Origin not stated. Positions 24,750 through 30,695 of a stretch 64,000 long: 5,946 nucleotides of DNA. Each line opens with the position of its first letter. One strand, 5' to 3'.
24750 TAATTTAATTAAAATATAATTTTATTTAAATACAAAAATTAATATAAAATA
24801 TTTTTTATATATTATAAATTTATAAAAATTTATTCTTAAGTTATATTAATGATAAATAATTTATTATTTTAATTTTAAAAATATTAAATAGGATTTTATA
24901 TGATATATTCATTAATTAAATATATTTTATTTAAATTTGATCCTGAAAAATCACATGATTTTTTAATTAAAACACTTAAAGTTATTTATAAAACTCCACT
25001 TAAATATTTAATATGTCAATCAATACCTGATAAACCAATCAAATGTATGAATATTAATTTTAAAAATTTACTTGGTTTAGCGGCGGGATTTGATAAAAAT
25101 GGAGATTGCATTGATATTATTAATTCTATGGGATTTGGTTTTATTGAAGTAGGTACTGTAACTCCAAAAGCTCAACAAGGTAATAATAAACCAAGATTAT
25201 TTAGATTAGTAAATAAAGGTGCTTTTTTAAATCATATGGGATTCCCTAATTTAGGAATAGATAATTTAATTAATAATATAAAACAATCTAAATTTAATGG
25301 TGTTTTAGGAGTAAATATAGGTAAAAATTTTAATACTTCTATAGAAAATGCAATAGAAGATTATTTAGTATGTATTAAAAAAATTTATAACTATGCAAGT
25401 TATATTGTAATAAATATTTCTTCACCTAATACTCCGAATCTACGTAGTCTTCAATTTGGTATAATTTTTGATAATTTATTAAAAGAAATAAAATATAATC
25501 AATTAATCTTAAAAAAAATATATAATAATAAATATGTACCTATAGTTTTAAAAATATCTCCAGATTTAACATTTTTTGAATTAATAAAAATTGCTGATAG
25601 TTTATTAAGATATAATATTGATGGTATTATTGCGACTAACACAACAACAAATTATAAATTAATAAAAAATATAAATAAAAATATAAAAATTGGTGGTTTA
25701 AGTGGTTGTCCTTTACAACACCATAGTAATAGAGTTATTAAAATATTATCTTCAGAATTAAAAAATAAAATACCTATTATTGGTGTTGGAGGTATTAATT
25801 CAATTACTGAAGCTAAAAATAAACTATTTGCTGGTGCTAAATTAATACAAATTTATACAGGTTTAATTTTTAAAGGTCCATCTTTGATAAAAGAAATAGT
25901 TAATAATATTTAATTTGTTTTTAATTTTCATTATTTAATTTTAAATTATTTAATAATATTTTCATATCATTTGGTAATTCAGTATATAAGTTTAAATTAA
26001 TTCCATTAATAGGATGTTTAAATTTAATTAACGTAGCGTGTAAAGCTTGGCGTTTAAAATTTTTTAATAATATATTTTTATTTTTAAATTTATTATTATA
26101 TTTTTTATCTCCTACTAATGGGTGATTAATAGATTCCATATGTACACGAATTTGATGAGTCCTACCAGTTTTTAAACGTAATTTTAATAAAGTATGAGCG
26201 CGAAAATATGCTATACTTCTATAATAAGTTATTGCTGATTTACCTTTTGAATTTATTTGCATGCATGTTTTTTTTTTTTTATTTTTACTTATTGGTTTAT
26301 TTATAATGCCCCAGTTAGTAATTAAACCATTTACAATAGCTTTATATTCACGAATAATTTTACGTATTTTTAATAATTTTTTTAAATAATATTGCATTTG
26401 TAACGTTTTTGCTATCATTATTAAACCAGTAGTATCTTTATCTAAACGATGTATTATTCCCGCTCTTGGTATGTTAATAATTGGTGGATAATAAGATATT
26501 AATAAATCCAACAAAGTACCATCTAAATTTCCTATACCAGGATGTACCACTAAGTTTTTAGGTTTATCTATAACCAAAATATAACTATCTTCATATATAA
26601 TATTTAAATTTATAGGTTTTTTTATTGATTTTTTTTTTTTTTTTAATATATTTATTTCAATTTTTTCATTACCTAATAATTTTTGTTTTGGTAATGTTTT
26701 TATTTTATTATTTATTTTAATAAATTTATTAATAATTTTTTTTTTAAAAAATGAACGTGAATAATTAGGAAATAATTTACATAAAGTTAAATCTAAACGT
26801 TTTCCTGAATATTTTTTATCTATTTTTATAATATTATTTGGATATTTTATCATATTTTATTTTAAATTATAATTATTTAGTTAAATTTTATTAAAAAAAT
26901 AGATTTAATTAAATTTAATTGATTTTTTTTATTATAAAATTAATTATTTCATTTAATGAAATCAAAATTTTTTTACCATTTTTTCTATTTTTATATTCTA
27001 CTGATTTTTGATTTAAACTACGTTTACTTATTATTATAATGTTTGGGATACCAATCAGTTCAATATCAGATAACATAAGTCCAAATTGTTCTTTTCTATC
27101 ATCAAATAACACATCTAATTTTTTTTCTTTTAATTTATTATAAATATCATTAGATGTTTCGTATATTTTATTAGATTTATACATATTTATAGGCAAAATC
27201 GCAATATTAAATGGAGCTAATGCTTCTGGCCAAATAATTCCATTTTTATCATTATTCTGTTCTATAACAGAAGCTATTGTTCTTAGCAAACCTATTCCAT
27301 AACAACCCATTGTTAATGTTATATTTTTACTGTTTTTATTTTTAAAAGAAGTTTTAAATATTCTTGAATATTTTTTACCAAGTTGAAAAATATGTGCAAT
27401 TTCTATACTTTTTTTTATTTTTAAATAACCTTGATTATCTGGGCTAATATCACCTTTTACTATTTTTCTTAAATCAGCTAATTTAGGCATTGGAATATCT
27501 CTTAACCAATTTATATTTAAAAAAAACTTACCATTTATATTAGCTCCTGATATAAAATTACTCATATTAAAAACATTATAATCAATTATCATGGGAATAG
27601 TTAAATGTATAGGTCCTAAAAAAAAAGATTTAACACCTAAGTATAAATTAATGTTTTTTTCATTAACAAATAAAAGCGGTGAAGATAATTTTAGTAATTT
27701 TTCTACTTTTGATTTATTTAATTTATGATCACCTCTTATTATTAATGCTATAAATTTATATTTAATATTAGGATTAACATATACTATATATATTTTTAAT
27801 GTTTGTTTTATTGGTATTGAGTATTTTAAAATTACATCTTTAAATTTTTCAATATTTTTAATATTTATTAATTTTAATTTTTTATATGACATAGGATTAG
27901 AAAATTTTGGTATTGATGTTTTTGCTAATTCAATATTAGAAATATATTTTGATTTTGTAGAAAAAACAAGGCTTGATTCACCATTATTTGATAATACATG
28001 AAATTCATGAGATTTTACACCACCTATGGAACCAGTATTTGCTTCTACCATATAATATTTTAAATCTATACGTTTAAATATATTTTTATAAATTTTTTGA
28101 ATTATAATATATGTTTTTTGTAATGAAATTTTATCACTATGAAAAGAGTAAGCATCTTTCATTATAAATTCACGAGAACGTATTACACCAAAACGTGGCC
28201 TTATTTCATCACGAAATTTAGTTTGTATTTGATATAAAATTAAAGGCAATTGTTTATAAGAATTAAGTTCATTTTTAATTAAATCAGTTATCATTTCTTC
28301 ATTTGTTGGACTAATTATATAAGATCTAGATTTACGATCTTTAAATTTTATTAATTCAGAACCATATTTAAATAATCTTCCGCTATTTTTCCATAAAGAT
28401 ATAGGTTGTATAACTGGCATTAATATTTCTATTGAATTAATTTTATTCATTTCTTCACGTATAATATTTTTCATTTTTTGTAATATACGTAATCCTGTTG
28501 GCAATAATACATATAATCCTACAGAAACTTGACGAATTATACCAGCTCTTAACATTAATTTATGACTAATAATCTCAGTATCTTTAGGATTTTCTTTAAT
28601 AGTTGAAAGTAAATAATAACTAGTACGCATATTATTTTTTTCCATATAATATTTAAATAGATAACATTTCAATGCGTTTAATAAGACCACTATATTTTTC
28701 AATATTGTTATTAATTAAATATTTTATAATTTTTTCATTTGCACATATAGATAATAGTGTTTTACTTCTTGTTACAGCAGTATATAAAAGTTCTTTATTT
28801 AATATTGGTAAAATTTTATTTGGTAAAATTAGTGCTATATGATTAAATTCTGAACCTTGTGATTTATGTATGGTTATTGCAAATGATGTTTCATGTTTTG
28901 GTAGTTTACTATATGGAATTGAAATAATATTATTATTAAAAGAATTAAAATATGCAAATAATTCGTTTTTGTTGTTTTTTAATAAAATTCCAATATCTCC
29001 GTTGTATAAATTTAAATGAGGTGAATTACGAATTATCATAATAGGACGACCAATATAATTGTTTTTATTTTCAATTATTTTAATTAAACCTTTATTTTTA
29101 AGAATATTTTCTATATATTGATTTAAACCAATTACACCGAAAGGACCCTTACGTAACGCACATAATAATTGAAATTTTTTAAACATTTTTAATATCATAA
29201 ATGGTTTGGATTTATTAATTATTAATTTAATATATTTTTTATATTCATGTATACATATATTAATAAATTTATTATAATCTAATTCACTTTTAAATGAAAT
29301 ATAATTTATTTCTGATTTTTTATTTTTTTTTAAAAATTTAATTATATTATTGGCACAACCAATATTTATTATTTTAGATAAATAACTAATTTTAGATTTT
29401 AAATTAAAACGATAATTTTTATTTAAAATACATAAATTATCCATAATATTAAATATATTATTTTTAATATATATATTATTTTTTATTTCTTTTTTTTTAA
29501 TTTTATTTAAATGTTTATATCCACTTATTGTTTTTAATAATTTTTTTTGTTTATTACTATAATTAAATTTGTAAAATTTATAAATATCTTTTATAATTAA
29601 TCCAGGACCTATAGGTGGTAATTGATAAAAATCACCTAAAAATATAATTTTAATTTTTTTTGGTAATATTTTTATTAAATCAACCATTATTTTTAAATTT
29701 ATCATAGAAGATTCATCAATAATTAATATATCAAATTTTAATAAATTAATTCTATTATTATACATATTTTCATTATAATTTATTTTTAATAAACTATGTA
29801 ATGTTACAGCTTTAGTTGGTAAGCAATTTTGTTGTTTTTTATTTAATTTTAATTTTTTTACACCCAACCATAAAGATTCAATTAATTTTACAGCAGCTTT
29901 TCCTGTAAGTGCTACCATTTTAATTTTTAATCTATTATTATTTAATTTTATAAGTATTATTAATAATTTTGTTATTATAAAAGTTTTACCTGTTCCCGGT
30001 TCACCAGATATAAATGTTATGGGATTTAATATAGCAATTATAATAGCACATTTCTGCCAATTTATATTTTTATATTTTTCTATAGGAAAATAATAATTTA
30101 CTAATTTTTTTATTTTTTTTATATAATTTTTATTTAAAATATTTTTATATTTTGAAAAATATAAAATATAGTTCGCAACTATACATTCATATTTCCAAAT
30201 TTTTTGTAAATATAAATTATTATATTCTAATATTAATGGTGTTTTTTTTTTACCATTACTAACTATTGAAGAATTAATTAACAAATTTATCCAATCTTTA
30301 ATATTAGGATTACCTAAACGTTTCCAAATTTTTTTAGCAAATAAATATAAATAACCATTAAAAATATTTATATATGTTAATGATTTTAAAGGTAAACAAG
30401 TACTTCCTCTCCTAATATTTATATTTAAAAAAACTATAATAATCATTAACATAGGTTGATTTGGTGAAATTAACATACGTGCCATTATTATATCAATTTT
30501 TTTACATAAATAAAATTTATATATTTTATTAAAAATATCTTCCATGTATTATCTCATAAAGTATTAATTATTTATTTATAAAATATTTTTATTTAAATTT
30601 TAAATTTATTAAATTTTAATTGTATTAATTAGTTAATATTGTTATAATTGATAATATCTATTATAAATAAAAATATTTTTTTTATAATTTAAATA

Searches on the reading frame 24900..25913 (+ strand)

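Call 79: search_protein_families(library=pfam, proteins=[window:24900-25913:+], max_evalue=0.00001)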
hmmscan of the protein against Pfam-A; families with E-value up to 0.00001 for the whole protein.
window:24900-25913:+ (337 aa): 1 family
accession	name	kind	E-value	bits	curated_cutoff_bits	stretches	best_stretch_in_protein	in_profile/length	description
PF01180.27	DHO_dh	-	2.8e-72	243.8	27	1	48-337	5-287/291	Dihydroorotate dehydrogenase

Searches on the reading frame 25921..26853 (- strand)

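Call 79: search_protein_families(library=pfam, proteins=[window:25921-26853:-], max_evalue=0.00001)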
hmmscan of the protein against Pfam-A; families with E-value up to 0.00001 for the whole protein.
window:25921-26853:- (310 aa): 1 family
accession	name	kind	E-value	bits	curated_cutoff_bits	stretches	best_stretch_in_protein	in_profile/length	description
PF00849.27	PseudoU_synth_2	-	1.9e-32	113.1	26.8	1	92-241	2-152/152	RNA pseudouridylate synthase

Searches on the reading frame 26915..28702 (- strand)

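Call 14: search_protein_families(library=ncbifam, proteins=[window:26915-28702:-])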
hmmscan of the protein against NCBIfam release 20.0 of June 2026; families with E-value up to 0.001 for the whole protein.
window:26915-28702:- (595 aa): 11 families
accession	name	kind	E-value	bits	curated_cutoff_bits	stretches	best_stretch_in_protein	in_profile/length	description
NF006625.0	PRK09194.1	equivalog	2.1e-214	713.6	558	1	25-590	1-558/559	proline--tRNA ligase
TIGR00409.1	proS_fam_II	equivalog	1.4e-202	674.6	306.7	1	25-592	1-567/568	proline--tRNA ligase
NF008979.1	PRK12325.1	exception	4.9e-149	496.9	550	2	25-252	1-228/437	proline--tRNA ligase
TIGR00408.1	proS_fam_I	equivalog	1.2e-43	149.7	437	2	425-592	211-379/475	proline--tRNA ligase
TIGR00418.1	thrS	equivalog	5.6e-27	94.9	383.65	2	57-208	187-342/565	threonine--tRNA ligase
NF003211.1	PRK04173.1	equivalog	4e-18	65.5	312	2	484-589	351-453/454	glycine--tRNA ligase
NF003068.0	PRK03991.1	equivalog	8.8e-15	54.1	484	1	439-593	435-591/613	threonine--tRNA ligase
TIGR00389.1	glyS_dimeric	equivalog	3.4e-14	52.3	243.3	1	478-592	445-563/565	glycine--tRNA ligase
TIGR00442.1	hisS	equivalog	2e-09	36.9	286.75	1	66-223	9-161/406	histidine--tRNA ligase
TIGR00414.1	serS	equivalog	9.3e-08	31.5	301.65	1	64-228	166-330/418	serine--tRNA ligase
NF002120.0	PRK00960.1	equivalog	0.00055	18.6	611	0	449-484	456-491/518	serine--tRNA ligase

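Call 46: search_protein_families(library=pfam, proteins=[window:26915-28702:-], max_evalue=10)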
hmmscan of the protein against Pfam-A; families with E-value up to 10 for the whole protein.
window:26915-28702:- (595 aa): 3 families
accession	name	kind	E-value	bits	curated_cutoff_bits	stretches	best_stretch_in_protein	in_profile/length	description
PF00587.30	tRNA-synt_2b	-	5.2e-33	115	29.3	1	119-483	2-179/179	tRNA synthetase class II core domain (G, H, P, S and T)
PF03129.25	HGTP_anticodon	-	4.4e-15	56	21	1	500-592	2-93/94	Anticodon binding domain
PF04073.20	tRNA_edit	-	2.8e-13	50.4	25.5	1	287-402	7-122/123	Aminoacyl-tRNA editing domain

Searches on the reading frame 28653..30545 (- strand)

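Call 14: search_protein_families(library=ncbifam, proteins=[window:28653-30545:-])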
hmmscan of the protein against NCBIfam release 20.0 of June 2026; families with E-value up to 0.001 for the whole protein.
window:28653-30545:- (630 aa): 6 families
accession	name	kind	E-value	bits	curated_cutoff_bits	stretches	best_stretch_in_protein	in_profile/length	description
NF008127.0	PRK10875.1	equivalog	1.2e-172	575.7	671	1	6-627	8-616/619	exodeoxyribonuclease V subunit alpha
TIGR01447.1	recD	equivalog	8.5e-140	467.1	310.15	1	17-624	13-596/597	exodeoxyribonuclease V subunit alpha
TIGR01448.2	helicase_RecD2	equivalog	4.1e-72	243.4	500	2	16-327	188-465/713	SF1B family DNA helicase RecD2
TIGR02768.1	TraA_Ti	equivalog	1.2e-16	60.2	590.45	2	499-605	618-718/751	Ti-type conjugative transfer relaxase TraA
NF010402.0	PRK13826.1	subfamily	6e-06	24.4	1317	0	496-599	634-734/1102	Dtr system oriT relaxase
NF040671.1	PLuB_AAA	exception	0.00096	16.6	999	0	246-312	939-1001/1256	PLuB system helicase-like protein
